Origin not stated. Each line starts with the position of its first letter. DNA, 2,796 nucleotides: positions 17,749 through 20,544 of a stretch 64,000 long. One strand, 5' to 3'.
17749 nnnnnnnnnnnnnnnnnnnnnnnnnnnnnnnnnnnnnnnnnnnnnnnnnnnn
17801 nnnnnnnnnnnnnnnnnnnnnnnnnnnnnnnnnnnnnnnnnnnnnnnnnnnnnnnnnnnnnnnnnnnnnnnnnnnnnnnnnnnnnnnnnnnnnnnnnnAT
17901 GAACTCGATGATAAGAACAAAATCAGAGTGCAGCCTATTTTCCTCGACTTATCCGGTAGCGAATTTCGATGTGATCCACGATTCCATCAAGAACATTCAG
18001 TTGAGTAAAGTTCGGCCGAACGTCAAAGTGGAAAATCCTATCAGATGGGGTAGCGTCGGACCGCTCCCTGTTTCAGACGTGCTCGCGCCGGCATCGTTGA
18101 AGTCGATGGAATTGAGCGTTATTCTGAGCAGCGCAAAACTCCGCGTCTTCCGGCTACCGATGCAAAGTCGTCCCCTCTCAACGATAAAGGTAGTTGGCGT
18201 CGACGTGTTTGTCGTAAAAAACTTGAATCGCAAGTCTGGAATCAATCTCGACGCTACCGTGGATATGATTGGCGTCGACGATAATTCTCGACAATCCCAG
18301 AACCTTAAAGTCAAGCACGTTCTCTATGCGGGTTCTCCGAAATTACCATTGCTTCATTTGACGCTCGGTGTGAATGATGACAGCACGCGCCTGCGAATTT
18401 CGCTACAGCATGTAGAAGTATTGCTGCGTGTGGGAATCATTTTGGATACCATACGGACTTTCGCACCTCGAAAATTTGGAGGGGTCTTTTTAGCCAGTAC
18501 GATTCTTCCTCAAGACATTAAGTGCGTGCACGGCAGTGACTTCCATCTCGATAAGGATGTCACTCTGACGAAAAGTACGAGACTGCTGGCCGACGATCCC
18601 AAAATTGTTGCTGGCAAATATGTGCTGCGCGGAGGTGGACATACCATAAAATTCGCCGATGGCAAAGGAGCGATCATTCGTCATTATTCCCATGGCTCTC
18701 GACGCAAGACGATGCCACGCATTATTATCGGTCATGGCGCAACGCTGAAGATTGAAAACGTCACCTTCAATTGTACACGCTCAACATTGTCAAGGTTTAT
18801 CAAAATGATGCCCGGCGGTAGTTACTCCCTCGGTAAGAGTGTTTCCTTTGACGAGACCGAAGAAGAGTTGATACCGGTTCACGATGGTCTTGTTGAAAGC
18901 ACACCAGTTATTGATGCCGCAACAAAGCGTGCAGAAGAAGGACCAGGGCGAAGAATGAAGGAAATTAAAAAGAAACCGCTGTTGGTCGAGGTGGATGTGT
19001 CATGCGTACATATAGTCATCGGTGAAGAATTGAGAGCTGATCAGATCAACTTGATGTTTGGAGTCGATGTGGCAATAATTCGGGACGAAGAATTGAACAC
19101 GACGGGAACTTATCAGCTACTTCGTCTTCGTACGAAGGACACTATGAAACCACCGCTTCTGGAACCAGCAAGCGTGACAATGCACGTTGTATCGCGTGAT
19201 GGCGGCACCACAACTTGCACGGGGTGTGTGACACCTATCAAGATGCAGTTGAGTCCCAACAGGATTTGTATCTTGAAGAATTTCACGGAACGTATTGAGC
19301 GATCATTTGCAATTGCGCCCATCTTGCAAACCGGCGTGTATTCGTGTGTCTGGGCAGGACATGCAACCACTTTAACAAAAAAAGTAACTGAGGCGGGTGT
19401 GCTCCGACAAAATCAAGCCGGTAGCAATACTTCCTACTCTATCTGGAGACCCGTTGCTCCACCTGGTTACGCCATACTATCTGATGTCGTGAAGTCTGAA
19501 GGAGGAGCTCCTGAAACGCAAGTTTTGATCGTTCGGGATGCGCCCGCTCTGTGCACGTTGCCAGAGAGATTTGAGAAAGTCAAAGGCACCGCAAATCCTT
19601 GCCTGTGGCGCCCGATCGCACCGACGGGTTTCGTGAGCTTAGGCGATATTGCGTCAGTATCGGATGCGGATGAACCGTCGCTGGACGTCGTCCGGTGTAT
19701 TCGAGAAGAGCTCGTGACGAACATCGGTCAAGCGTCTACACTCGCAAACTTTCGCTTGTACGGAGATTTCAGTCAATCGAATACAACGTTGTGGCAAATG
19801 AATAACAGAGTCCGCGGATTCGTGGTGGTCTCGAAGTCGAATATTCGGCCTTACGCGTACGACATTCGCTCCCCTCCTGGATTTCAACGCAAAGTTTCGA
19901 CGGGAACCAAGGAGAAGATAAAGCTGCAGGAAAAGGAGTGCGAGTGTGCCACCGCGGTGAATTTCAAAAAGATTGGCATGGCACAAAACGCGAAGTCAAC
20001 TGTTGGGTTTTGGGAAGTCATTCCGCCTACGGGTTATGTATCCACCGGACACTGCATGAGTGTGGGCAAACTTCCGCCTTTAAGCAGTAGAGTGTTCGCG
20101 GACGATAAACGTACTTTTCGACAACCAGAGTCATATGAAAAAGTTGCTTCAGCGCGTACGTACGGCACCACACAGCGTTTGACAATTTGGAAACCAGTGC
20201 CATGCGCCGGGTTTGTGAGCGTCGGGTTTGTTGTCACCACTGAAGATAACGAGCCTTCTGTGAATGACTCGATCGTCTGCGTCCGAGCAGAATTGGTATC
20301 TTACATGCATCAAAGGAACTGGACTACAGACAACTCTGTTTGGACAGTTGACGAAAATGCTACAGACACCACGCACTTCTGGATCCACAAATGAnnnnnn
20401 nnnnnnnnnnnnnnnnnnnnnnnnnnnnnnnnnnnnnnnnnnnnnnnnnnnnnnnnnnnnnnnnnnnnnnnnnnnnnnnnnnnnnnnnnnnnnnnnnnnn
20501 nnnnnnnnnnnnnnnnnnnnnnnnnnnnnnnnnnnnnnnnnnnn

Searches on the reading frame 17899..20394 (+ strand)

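Call 50: search_protein_families(library=pfam, proteins=[window:17899-20394:+], max_evalue=0.001)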
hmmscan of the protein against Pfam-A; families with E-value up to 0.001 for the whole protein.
window:17899-20394:+ (831 aa): 1 family
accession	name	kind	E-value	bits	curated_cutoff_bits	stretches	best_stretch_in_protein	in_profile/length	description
PF06101.16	Vps62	-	2.6e-21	76.1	22.1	2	697-811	49-171/541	Vacuolar protein sorting-associated protein 62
